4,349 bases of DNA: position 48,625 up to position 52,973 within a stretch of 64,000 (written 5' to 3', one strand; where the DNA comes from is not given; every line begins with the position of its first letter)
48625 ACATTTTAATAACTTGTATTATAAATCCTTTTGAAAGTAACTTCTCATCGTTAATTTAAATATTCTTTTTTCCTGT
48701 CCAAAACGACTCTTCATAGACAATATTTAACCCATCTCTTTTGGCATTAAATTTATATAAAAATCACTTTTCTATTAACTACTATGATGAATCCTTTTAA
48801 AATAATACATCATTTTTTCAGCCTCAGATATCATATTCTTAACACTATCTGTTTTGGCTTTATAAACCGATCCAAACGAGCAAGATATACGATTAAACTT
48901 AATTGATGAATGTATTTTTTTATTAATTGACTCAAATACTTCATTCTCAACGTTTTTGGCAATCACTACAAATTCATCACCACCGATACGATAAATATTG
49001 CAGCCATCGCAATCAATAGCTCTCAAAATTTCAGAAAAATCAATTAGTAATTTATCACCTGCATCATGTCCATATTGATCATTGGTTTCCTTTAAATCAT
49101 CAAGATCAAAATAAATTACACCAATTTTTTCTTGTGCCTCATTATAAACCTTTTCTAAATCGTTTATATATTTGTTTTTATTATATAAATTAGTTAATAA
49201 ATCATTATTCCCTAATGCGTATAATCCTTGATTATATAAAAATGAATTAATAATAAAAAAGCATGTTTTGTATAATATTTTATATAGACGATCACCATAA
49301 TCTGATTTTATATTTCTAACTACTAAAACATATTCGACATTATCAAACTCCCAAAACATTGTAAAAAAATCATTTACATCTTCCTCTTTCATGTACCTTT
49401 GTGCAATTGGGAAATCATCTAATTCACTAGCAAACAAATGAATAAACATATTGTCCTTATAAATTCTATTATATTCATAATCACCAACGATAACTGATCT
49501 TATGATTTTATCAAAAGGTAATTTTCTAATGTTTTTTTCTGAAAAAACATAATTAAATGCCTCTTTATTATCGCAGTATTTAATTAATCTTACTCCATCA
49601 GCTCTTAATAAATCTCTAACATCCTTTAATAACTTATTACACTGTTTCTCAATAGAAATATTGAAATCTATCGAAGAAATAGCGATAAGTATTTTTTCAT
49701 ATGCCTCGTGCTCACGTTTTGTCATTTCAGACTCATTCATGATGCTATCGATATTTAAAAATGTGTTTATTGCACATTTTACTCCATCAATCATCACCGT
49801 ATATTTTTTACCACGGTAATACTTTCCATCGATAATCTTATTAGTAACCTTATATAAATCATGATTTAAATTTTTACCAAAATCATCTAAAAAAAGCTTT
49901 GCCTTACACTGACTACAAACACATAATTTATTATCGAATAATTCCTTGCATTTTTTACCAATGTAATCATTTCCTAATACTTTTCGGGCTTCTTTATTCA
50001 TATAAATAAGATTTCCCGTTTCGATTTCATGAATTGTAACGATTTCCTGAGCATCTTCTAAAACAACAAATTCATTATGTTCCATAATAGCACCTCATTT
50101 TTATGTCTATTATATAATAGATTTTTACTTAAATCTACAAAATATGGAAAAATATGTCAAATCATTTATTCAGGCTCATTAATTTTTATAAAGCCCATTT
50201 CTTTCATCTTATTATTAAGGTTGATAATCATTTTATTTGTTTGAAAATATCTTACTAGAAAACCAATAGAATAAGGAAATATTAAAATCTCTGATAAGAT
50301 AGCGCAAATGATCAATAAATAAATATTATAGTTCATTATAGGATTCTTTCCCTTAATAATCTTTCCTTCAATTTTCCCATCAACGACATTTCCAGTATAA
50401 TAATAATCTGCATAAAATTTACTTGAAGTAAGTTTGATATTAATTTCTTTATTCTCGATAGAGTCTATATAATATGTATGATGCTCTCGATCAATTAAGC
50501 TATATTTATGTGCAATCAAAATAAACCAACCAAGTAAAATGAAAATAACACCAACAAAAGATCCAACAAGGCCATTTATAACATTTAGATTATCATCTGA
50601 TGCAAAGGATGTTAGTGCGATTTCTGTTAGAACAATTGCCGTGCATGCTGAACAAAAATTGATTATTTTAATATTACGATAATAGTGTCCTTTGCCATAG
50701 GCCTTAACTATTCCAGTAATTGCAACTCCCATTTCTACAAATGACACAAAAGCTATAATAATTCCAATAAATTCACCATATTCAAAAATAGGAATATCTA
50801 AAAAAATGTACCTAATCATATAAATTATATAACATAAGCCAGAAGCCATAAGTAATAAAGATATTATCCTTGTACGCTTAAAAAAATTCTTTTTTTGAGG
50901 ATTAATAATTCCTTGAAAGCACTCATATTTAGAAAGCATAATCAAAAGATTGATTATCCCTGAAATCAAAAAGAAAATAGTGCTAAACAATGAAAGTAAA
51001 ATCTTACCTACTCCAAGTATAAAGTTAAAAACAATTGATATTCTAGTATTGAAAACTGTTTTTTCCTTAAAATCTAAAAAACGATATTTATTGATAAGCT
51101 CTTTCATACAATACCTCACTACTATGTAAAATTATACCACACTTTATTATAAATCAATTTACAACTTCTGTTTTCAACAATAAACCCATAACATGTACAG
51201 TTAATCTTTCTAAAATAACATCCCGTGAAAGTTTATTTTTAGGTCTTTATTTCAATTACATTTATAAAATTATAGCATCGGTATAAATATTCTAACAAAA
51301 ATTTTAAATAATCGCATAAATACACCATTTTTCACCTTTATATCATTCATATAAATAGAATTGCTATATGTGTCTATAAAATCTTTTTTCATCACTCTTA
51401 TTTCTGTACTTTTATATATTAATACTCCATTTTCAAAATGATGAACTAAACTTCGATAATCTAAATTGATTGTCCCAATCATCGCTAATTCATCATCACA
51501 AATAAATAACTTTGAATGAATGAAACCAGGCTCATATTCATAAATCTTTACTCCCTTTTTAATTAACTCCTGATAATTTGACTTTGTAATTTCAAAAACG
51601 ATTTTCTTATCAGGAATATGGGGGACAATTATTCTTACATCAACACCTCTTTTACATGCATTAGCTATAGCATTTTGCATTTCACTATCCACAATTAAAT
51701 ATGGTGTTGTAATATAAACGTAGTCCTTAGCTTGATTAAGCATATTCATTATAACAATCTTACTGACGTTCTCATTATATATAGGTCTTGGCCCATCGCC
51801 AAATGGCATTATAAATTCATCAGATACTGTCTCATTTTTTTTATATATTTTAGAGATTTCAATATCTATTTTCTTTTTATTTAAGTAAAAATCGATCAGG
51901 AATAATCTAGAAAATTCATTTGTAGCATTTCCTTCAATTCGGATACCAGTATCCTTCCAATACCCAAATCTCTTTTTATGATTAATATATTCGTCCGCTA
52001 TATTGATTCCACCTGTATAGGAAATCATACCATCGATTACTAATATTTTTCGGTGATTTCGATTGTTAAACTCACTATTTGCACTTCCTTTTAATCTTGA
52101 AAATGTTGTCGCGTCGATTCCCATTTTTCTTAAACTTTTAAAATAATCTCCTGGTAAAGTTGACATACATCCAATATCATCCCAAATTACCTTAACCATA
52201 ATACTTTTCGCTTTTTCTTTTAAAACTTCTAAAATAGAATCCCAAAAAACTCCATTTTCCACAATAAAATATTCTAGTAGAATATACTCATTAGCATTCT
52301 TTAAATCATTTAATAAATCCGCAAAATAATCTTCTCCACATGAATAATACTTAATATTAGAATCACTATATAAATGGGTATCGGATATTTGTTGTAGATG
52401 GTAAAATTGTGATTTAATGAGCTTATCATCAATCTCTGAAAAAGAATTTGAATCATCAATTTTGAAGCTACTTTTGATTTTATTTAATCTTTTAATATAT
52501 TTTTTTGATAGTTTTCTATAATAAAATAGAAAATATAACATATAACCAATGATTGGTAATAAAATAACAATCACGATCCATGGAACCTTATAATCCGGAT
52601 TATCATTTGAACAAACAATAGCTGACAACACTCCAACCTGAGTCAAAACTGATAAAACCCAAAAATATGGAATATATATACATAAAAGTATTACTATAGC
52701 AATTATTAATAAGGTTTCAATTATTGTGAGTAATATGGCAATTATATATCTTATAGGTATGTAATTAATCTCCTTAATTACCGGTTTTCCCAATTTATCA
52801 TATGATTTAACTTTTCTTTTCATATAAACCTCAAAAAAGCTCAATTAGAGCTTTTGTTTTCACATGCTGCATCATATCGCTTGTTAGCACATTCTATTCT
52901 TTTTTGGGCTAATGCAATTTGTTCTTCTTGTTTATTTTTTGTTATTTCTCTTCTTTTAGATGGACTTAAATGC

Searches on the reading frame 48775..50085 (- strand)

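Call 5: search_protein_families(library=pfam, proteins=[window:48775-50085:-], max_evalue=0.01)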
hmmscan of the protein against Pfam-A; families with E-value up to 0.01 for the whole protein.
window:48775-50085:- (436 aa): 2 families
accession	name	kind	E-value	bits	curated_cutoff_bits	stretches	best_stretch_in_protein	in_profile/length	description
PF00990.26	GGDEF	-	3.8e-24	85.7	23.8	1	295-432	4-157/161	Diguanylate cyclase, GGDEF domain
PF13426.13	PAS_9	-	0.0051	17.5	27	0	22-65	9-48/103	PAS domain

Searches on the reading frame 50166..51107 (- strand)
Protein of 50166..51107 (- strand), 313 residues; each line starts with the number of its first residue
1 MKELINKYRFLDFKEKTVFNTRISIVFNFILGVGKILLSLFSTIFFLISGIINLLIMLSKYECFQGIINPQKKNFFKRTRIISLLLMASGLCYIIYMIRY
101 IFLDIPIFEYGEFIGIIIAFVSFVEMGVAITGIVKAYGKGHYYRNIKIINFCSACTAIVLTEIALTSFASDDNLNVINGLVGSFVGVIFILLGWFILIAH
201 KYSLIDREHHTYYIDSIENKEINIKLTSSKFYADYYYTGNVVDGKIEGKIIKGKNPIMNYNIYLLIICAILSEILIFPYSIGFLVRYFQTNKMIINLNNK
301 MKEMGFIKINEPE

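Call 5: search_protein_families(library=pfam, proteins=[window:50166-51107:-], max_evalue=0.01)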
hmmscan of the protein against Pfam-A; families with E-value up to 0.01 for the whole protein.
window:50166-51107:- (313 aa): 0 families

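Call 45: find_homologous_proteins(query=window:50166-51107:-, max_evalue=0.001)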
Query window:50166-51107:- (313 aa): 312 proteins with E <= 0.001 among 3616 candidates; the best 120 are listed.
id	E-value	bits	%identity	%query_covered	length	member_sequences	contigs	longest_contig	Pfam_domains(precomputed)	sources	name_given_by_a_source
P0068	2.7e-191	653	98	100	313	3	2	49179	-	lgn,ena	-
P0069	2.2e-100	354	55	100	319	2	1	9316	-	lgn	-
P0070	2.8e-98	347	55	99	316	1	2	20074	-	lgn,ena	-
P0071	4.0e-96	340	52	99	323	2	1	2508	-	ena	-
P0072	6.1e-96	340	53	98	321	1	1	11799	-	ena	-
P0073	1.4e-95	339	52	99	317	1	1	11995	-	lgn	-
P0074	1.2e-94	335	53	98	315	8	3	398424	-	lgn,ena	-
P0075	2.2e-94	335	53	99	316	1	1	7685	-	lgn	-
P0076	2.6e-94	334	52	100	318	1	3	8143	-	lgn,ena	-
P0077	3.5e-94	334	53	100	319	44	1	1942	-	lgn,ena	-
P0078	5.7e-94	333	52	99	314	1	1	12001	-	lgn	-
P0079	7.6e-94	333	51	99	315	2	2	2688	-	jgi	-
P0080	1.4e-93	332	53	100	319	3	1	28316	-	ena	-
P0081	2.1e-93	331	52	98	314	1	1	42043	-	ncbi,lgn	-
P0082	2.4e-93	331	53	99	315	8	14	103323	-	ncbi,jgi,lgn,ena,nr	ncbi:MAG: hypothetical protein E7176_04065 [Erysipelotrichaceae bacterium]|nr:hypothetical protein [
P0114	4.1e-89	317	51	98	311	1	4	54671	-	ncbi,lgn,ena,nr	ncbi:MAG: hypothetical protein IJX78_07680 [Bacilli bacterium]|nr:hypothetical protein [Bacilli bact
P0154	7.4e-87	310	48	99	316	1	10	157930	-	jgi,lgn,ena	-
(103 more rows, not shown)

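Call 46: find_encoding_contigs(protein=P0082, flank=7000, max_places=2)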
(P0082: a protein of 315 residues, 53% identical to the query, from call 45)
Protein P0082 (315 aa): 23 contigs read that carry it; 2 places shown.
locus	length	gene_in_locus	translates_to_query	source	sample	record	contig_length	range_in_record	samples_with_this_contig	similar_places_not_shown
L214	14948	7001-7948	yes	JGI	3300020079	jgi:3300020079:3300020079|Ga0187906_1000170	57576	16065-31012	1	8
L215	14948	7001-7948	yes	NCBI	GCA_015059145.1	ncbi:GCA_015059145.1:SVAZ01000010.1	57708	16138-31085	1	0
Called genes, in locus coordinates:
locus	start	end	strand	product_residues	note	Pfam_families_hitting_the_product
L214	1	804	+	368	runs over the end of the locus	PF03193:RsgA_GTPase, PF01926:MMR_HSR1, PF21516:YqeH-like_C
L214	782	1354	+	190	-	PF01966:HD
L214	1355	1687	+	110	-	PF02410:RsfS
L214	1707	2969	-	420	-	-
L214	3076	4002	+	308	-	-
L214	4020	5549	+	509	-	PF01676:Metalloenzyme, PF06415:iPGM_N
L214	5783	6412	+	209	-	PF12822:ECF_trnsprt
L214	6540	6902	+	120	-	-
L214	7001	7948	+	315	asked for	-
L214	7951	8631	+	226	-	PF00072:Response_reg, PF00486:Trans_reg_C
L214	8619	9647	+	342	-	PF00512:HisKA, PF02518:HATPase_c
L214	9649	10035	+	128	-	-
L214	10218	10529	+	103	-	-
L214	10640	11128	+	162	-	-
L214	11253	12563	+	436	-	PF03952:Enolase_N, PF00113:Enolase_C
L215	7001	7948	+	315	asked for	-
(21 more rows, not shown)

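Call 47: find_encoding_contigs(protein=P0074, flank=7000, max_places=2)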
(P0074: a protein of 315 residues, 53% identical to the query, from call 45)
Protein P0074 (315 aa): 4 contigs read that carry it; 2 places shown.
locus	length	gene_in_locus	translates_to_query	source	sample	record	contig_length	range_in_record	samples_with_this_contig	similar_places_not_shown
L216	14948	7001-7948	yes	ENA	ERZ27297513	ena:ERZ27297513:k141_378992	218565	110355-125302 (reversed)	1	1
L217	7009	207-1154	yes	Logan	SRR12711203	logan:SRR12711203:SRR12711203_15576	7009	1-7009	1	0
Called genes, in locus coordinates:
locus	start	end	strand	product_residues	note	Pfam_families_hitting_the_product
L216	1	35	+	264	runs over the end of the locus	PF03575:Peptidase_S51 (weak)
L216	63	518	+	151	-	PF00692:dUTPase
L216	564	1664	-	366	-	PF04055:Radical_SAM, PF13186:SPASM (weak)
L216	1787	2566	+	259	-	PF02535:Zip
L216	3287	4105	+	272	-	-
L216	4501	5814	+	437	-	PF01336:tRNA_anti-codon, PF00152:tRNA-synt_2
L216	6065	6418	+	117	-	-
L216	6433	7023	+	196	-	PF00440:TetR_N, PF14278:TetR_C_8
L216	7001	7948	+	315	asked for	-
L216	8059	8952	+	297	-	PF02811:PHP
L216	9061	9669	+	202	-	PF12844:HTH_19, PF13560:HTH_31, PF01381:HTH_3, PF13443:HTH_26 (faint)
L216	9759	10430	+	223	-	PF04191:PEMT, PF04140:ICMT, PF01222:ERG4_ERG24 (weak)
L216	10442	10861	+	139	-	PF13302:Acetyltransf_3, PF13420:Acetyltransf_4 (weak), PF00583:Acetyltransf_1, PF13673:Acetyltransf_10, PF13508:Acetyltransf_7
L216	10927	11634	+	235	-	-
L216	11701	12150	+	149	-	-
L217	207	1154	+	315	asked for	-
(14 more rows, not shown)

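Call 48: find_encoding_contigs(protein=P0114, flank=7000, max_places=2)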
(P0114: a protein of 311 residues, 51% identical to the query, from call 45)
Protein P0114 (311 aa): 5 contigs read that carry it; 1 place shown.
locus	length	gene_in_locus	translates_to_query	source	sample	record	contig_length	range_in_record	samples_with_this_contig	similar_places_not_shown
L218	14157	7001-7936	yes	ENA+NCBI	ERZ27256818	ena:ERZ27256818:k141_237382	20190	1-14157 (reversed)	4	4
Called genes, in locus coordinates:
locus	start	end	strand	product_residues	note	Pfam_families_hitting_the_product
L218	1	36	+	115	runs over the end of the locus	-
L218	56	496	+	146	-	-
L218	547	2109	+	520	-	PF13396:PLDc_N, PF13091:PLDc_2, PF00614:PLDc (weak), PF13091:PLDc_2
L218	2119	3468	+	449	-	-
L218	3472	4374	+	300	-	PF00005:ABC_tran, PF13304:AAA_21 (weak)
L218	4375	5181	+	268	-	PF12730:ABC2_membrane_4 (weak)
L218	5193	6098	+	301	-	PF00005:ABC_tran, PF13304:AAA_21 (faint)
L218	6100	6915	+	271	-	PF12730:ABC2_membrane_4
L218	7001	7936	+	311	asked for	-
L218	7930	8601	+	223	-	PF00072:Response_reg, PF00486:Trans_reg_C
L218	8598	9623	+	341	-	PF00512:HisKA, PF02518:HATPase_c, PF14501:HATPase_c_5 (weak)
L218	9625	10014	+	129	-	-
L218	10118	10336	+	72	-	PF01197:Ribosomal_L31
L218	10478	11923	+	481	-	-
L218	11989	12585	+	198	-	PF11667:DUF3267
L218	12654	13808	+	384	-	PF03977:OAD_beta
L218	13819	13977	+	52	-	-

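Call 49: find_encoding_contigs(protein=P0154, flank=7000, max_places=2)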
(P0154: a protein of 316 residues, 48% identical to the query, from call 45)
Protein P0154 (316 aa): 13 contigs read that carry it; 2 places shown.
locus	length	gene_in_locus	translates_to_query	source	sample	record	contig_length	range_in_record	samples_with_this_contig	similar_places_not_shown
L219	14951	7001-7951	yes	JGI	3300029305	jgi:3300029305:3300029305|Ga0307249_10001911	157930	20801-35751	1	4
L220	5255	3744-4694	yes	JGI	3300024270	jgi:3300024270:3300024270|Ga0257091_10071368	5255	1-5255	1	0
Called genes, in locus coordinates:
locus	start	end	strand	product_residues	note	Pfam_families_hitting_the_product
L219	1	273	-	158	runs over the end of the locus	-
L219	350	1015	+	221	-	PF03167:UDG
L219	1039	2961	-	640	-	-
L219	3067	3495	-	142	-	-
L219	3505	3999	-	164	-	PF06941:NT5C (faint)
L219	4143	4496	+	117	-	-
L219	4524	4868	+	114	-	-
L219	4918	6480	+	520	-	PF13396:PLDc_N, PF13091:PLDc_2, PF00614:PLDc (weak), PF13091:PLDc_2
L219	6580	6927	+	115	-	-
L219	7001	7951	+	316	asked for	-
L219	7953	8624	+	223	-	PF00072:Response_reg, PF00486:Trans_reg_C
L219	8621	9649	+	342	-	PF00512:HisKA, PF13581:HATPase_c_2 (weak), PF02518:HATPase_c, PF14501:HATPase_c_5 (weak)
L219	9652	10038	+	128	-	-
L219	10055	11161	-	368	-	-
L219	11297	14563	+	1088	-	PF04480:DUF559 (weak), PF00270:DEAD, PF00271:Helicase_C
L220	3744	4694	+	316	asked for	-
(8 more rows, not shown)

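Call 54: search_solved_structures(query=A2, max_evalue=1)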
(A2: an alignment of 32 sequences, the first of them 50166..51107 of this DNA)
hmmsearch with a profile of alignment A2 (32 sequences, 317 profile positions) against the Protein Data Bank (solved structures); distinct sequences matched with E-value up to 1: 4.
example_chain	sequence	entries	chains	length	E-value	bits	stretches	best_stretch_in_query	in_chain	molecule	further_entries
8dft_A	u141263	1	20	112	0.18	14.3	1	136-205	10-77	Pilin protein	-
4lyq_A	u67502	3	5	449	0.63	12.5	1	225-266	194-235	Exo-beta-1,4-mannosidase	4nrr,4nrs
4lyr_A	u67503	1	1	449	0.65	12.5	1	225-266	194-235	Exo-beta-1,4-mannosidase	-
4lyp_A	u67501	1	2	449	0.65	12.5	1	225-266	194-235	Exo-beta-1,4-mannosidase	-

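Call 63: predict_structure(alignment_id=A2)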
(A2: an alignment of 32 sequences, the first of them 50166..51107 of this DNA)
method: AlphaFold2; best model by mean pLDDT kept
length: 313 residues; sequences in the alignment: 32
mean_pLDDT: 82.9   pTM: 0.78
mean pLDDT of the five models: 82.9, 81.1, 77.6, 74.0, 71.9
residues with pLDDT >= 90: 116; 70-90: 155; 50-70: 38; < 50: 4
segments of 3 or more residues with pLDDT < 50: none
pLDDT, mean of each block of 10 residues (from residue 1): 81 87 94 94 89 96 91 89 97 93 83 91 89 81 92 92 86 87 95 91 58 65 74 75 71 71 76 67 74 78 75 43
secondary structure, 60 per line:
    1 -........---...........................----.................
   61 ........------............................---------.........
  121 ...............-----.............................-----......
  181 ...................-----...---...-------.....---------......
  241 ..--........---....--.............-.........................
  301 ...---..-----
elements in order: H2-9 H13-39 H44-68 H75-102 H112-135 H141-169 H175-199 E211-213 E221-225 E235-242 E245-252 H256-259 H262-274 H276-303

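Call 66: fold_search(model_id=the predicted structure, library=pdb)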
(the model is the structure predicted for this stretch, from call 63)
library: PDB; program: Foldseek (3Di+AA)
matches with E <= 10: 344; with E <= 0.001: 0
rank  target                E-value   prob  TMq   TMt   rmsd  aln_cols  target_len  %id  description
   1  8j7v_B                1.6e-02  1.00  0.33  0.36   8.1       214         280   11  Cryo-EM structure of hZnT7-Fab complex in zinc-unbound state, determined in heterogeneous conformations- one subunit i (released 2023-09-20)
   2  8j7t_A                1.9e-02  1.00  0.39  0.42   5.3       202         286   11  Cryo-EM structure of hZnT7-Fab complex in zinc-unbound state, determined in outward-facing conformation (released 2023-09-20)
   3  8j80_A                3.6e-02  1.00  0.34  0.36   6.4       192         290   12  Cryo-EM structure of hZnT7-Fab complex in zinc state 1, determined in heterogeneous conformations- one subunit in an i (released 2023-09-20)
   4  8xma_A                4.2e-02  1.00  0.41  0.42   5.6       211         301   11  Cryo-EM structure of human ZnT1 WT, in the presence of zinc, determined in an outward-facing conformation (released 2024-10-30)
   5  8j7x_A                4.4e-02  1.00  0.40  0.43   5.2       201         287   10  Cryo-EM structure of hZnT7DeltaHis-loop-Fab complex in zinc-unbound state, determined in outward-facing conformation (released 2023-09-20)
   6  8xma_B                6.5e-02  0.99  0.37  0.38   7.4       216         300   12  Cryo-EM structure of human ZnT1 WT, in the presence of zinc, determined in an outward-facing conformation (released 2024-10-30)
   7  8zsb_A                6.8e-02  1.00  0.37  0.38   6.2       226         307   11  Cryo-EM structure of human ZnT1, in the absence of zinc, determined in outward-facing conformation (released 2024-08-21)
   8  8j7v_A                7.1e-02  1.00  0.42  0.45   4.8       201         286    9  Cryo-EM structure of hZnT7-Fab complex in zinc-unbound state, determined in heterogeneous conformations- one subunit i (released 2023-09-20)
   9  9jj3_A                7.9e-02  1.00  0.38  0.40   6.8       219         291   13  Cryo-EM structure of human ZnT4 D150N/D281N (released 2025-06-04)
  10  8j7w_A                1.0e-01  0.99  0.36  0.39   8.4       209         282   12  Cryo-EM structure of hZnT7-Fab complex in zinc state 2, determined in heterogeneous conformations- one subunit in an i (released 2023-09-20)
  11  8j7y_A                1.4e-01  0.89  0.35  0.38  10.5       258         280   12  Cryo-EM structure of hZnT7DeltaHis-loop-Fab complex in zinc-bound state, determined in outward-facing conformation (released 2023-09-20)
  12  7kzx_A                1.6e-01  0.97  0.34  0.36   7.6       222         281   12  Cryo-EM structure of YiiP-Fab complex in Apo state (released 2021-01-06)
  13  8j7u_B                1.7e-01  0.99  0.38  0.41   5.6       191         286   10  Cryo-EM structure of hZnT7-Fab complex in zinc-bound state, determined in outward-facing conformation (released 2023-09-20)
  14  9kvy_A                1.7e-01  0.95  0.32  0.34   7.5       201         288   10  Cryo-EM structure of SLC30A10, determined in asymmetric conformations-one subunit in an inward-facing Mn2+-bound and t (released 2025-10-15)
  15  8f6h_A                1.8e-01  0.94  0.34  0.36   9.3       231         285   12  Cryo-EM structure of a Zinc-loaded asymmetrical TMD D70A mutant of the YiiP-Fab complex (released 2023-02-08)
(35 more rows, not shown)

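Call 81: search_protein_families(library=padloc, proteins=[window:50166-51107:-], max_evalue=0.01)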
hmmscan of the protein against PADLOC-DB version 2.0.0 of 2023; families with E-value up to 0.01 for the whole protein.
window:50166-51107:- (313 aa): 0 families

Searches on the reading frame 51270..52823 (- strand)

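Call 5: search_protein_families(library=pfam, proteins=[window:51270-52823:-], max_evalue=0.01)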
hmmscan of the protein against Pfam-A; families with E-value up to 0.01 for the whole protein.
window:51270-52823:- (517 aa): 3 families
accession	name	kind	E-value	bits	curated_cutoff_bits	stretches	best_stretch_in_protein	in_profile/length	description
PF13091.12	PLDc_2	-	8.3e-40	136.1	27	2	359-482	2-128/132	PLD-like domain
PF00614.28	PLDc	-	1.8e-15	56.6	21.9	2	253-279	2-28/28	Phospholipase D Active site motif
PF13396.11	PLDc_N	-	8.9e-08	32.4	23.3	1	65-100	4-40/42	Phospholipase_D-nuclease N-terminal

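Call 10: search_protein_families(library=ncbifam, proteins=[window:51270-52823:-], max_evalue=0.01)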
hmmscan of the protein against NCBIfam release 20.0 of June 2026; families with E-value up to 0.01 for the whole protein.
window:51270-52823:- (517 aa): 6 families
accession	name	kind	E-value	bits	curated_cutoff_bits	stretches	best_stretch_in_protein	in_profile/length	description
TIGR04265.1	bac_cardiolipin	equivalog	4.9e-95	319.3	290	1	59-517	12-483/483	cardiolipin synthase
NF009107.0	PRK12452.1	equivalog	4.2e-68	230.3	787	1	33-517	9-509/509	cardiolipin synthase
NF008427.0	PRK11263.1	equivalog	3e-39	135.3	281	1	154-486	8-340/409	cardiolipin synthase ClsB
NF006946.0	PRK09428.1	equivalog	1.6e-07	30.6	314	1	355-400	253-298/451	CDP-diacylglycerol--serine O-phosphatidyltransferase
NF038319.1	DISARM_DrmC_I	equivalog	4.8e-07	29.6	133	1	357-473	98-222/236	DISARM system phospholipase D-like protein DrmC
NF010492.0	PRK13912.1-3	equivalog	0.00028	20.5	297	1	358-475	39-160/178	nuclease NucT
